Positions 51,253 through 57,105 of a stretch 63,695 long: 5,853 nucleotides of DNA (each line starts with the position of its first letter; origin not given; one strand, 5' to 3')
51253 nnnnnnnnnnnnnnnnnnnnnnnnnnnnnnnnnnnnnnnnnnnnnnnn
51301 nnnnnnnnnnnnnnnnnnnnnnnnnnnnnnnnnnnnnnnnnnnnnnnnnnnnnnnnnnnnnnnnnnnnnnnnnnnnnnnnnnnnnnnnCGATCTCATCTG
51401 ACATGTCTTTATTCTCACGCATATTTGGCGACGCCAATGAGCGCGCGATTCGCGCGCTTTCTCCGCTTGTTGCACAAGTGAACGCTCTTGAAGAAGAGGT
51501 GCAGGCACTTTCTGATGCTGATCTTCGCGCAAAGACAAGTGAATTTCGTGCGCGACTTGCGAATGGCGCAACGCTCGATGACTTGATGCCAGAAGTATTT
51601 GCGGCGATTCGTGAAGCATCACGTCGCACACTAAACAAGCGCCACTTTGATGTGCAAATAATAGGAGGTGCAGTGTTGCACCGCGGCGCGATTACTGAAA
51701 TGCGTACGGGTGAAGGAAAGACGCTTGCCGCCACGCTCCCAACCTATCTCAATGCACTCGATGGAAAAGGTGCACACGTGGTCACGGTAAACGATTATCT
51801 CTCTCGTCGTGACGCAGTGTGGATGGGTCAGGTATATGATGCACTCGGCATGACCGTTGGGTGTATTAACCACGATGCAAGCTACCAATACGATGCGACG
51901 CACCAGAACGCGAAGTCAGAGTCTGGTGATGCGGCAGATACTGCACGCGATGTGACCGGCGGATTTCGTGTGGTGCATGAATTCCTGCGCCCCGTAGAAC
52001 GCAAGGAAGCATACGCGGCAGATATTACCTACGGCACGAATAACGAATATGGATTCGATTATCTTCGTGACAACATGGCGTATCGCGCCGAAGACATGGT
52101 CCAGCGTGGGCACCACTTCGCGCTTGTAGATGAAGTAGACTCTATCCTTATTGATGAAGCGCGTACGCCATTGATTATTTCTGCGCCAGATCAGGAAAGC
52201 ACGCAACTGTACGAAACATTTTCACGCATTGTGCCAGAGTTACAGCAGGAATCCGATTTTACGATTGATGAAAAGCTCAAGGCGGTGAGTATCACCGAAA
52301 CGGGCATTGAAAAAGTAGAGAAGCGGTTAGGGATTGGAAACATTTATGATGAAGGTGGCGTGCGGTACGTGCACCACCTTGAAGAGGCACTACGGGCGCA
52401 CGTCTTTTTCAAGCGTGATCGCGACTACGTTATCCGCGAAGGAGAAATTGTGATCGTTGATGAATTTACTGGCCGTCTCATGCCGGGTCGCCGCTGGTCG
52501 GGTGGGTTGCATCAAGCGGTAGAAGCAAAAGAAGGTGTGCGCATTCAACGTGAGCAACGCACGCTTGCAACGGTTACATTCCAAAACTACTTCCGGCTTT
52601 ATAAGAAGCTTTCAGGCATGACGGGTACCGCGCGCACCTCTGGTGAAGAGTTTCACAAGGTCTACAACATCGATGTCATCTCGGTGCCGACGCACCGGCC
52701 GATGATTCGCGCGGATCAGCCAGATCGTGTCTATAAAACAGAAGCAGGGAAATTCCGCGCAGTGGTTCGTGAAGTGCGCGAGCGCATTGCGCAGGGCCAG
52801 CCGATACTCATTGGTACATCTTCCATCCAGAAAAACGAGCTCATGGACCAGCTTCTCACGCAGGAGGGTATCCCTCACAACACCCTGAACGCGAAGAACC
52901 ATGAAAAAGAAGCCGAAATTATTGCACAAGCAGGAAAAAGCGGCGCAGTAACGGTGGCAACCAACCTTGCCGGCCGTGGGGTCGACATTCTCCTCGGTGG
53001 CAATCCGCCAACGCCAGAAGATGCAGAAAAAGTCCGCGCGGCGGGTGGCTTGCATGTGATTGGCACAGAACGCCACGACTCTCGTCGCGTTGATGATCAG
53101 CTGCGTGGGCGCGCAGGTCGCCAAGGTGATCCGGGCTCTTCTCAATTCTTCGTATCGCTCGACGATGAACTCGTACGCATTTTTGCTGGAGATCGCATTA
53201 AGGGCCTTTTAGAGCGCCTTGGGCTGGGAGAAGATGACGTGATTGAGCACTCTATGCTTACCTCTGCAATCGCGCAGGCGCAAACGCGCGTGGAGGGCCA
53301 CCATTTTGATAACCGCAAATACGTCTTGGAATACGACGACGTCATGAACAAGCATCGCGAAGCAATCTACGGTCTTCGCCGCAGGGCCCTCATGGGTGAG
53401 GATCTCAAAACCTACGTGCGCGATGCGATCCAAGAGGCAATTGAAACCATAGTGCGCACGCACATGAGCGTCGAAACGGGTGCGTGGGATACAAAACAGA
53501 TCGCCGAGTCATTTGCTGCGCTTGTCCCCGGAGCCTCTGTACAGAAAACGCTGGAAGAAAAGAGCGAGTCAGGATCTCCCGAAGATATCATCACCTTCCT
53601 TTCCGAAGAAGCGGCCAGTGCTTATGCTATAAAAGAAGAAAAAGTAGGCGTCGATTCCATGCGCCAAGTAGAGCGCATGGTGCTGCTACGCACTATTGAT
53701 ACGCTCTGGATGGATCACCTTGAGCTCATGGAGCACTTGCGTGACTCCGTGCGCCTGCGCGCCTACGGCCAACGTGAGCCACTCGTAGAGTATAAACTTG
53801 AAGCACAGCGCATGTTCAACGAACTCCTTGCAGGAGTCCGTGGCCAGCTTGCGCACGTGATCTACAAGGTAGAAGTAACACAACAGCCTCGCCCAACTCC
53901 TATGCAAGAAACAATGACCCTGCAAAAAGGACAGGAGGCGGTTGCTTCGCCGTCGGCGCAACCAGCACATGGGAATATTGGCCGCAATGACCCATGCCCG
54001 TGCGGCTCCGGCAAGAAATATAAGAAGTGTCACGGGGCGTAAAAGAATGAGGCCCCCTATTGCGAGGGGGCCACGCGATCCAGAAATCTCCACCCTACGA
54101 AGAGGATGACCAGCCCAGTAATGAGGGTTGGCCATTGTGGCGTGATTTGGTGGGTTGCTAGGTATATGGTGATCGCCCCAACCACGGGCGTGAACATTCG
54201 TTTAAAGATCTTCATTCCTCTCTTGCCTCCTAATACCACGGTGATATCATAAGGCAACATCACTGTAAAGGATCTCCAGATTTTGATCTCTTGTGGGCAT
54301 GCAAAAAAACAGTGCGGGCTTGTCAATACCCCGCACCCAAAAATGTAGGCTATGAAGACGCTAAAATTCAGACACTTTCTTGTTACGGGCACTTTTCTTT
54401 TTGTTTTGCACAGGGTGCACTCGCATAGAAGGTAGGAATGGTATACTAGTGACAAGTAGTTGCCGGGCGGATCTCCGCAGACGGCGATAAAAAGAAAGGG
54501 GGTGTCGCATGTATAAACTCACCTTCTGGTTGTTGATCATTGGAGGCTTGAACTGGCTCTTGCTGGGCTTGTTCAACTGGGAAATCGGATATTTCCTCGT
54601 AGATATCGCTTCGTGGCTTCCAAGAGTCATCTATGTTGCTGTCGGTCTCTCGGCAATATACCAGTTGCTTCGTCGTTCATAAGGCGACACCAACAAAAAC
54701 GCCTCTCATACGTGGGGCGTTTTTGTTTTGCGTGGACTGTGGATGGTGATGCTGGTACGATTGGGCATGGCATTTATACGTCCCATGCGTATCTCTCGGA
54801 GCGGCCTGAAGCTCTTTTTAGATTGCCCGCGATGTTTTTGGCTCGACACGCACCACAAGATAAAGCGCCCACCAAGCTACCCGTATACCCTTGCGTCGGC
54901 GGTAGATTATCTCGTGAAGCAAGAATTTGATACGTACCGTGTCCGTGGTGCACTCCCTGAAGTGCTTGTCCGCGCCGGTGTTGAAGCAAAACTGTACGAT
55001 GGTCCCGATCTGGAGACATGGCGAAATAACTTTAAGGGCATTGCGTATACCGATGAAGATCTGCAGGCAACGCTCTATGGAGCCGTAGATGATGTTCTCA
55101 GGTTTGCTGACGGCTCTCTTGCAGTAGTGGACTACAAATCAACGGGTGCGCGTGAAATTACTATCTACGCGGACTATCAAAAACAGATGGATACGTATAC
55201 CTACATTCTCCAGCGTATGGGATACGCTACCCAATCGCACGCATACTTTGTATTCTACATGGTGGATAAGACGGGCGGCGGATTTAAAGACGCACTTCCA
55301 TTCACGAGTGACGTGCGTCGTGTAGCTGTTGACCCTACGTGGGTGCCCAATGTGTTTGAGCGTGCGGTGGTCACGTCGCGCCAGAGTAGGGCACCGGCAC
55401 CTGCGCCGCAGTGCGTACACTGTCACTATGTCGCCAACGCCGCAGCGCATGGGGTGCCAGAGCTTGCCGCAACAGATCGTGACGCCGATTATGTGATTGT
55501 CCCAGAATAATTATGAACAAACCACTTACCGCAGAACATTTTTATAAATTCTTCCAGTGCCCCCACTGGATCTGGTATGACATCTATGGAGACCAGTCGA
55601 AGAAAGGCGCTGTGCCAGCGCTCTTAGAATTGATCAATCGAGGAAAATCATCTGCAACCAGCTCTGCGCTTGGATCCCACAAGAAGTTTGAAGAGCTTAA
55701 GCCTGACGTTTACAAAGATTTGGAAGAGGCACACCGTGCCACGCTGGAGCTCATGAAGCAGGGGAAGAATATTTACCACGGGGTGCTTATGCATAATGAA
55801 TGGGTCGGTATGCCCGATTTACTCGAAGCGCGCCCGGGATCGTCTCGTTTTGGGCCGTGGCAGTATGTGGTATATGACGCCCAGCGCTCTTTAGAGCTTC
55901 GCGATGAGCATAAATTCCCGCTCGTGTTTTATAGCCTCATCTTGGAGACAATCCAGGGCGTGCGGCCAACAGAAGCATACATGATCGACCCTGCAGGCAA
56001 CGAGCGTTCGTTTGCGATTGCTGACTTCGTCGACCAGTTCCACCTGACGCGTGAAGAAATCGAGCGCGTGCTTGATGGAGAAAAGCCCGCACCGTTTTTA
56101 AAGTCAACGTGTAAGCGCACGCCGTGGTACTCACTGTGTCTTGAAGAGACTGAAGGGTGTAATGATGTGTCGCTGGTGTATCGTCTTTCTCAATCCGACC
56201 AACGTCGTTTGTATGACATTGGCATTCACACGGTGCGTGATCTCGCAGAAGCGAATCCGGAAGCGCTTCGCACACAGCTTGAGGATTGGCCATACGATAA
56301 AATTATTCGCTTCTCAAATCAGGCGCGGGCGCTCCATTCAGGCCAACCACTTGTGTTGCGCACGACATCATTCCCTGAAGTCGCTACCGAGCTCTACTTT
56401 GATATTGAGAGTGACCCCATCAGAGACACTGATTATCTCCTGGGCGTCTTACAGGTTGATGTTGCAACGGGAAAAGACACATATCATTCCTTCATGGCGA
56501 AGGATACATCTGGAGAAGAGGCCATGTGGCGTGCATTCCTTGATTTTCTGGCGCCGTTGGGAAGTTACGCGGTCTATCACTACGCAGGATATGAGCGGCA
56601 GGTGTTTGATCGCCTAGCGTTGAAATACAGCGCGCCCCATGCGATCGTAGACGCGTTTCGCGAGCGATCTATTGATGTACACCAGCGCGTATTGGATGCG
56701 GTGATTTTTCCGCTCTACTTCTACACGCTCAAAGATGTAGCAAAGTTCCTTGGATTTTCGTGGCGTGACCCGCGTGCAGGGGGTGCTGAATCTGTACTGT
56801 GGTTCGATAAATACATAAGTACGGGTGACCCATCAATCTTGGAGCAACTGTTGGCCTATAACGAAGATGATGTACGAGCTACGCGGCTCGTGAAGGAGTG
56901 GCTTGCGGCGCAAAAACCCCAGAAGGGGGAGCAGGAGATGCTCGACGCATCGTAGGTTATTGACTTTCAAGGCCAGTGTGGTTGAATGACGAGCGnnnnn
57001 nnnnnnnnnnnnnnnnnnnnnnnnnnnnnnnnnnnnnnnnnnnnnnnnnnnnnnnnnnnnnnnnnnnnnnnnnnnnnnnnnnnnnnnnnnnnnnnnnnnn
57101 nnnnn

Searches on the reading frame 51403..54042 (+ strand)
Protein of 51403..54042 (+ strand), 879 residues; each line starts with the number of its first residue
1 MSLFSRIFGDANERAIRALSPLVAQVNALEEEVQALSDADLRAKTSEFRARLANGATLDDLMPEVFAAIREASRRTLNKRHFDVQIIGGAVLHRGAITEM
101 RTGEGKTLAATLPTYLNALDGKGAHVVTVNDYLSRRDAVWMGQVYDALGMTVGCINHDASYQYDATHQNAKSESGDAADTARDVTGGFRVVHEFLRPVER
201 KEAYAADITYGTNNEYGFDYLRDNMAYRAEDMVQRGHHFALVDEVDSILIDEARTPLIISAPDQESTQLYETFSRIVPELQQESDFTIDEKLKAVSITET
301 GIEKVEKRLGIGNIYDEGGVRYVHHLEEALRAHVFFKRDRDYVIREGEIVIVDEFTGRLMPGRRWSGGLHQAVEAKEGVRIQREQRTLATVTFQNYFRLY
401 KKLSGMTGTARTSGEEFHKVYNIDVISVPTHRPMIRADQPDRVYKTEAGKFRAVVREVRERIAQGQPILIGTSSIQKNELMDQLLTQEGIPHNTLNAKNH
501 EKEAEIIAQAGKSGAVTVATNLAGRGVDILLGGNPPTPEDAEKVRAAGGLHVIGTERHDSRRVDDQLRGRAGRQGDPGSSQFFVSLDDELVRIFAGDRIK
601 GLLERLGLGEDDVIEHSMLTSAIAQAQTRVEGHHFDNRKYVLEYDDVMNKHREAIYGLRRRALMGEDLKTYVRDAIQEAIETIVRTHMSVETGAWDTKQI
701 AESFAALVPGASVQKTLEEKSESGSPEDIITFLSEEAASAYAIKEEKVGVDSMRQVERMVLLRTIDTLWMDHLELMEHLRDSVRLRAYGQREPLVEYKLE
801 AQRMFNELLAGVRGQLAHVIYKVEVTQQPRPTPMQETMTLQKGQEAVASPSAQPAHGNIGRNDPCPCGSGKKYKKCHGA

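Call 38: search_protein_families(library=pfam, proteins=[window:51403-54042:+], max_evalue=0.001)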
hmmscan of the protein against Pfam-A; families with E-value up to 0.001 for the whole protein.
window:51403-54042:+ (879 aa): 6 families
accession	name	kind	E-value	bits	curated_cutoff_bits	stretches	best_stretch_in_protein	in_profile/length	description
PF07517.20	SecA_DEAD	-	4.7e-125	417.1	24.6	1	5-417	2-289/290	SecA DEAD-like domain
PF21090.3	P-loop_SecA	-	3.3e-77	259.2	27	2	433-535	1-103/205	SecA P-loop domain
PF07516.18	SecA_SW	-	4.3e-60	203.6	26.7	1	613-824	1-200/200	SecA Wing and Scaffold domain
PF01043.26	SecA_PP_bind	-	9.2e-42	142.5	23.5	1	266-374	2-110/110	SecA preprotein cross-linking domain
PF02810.21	SEC-C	-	8.2e-11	42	20.4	1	861-878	1-18/19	SEC-C motif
PF00271.37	Helicase_C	-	0.00017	22.3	23.5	0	450-529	2-81/110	Helicase conserved C-terminal domain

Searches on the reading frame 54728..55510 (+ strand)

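Call 74: search_protein_families(library=pfam, proteins=[window:54728-55510:+], max_evalue=1)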
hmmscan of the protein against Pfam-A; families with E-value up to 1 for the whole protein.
window:54728-55510:+ (260 aa): 1 family
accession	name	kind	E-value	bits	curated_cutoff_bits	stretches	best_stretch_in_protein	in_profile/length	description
PF12705.13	PDDEXK_1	-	6.8e-10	39.7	22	1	111-234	121-242/247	PD-(D/E)XK nuclease superfamily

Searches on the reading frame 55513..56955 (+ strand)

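Call 74: search_protein_families(library=pfam, proteins=[window:55513-56955:+], max_evalue=1)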
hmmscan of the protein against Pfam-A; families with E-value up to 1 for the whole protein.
window:55513-56955:+ (480 aa): 5 families
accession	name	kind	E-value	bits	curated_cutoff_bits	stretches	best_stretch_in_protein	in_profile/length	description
PF13482.12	RNase_H_2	-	3.3e-34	118.7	22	1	294-464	1-164/165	RNase_H superfamily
PF11074.14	DUF2779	-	0.0011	19.6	23.3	1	321-395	38-113/126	Domain of unknown function(DUF2779)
PF14520.12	HHH_5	-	0.088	13.7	27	1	231-253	16-38/57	Helix-hairpin-helix domain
PF01930.23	Cas_Cas4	-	0.12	12.9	22.7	1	118-210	66-159/160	Domain of unknown function DUF83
PF14229.12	DUF4332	-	0.13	12.9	23.2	1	233-258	69-94/122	Domain of unknown function (DUF4332)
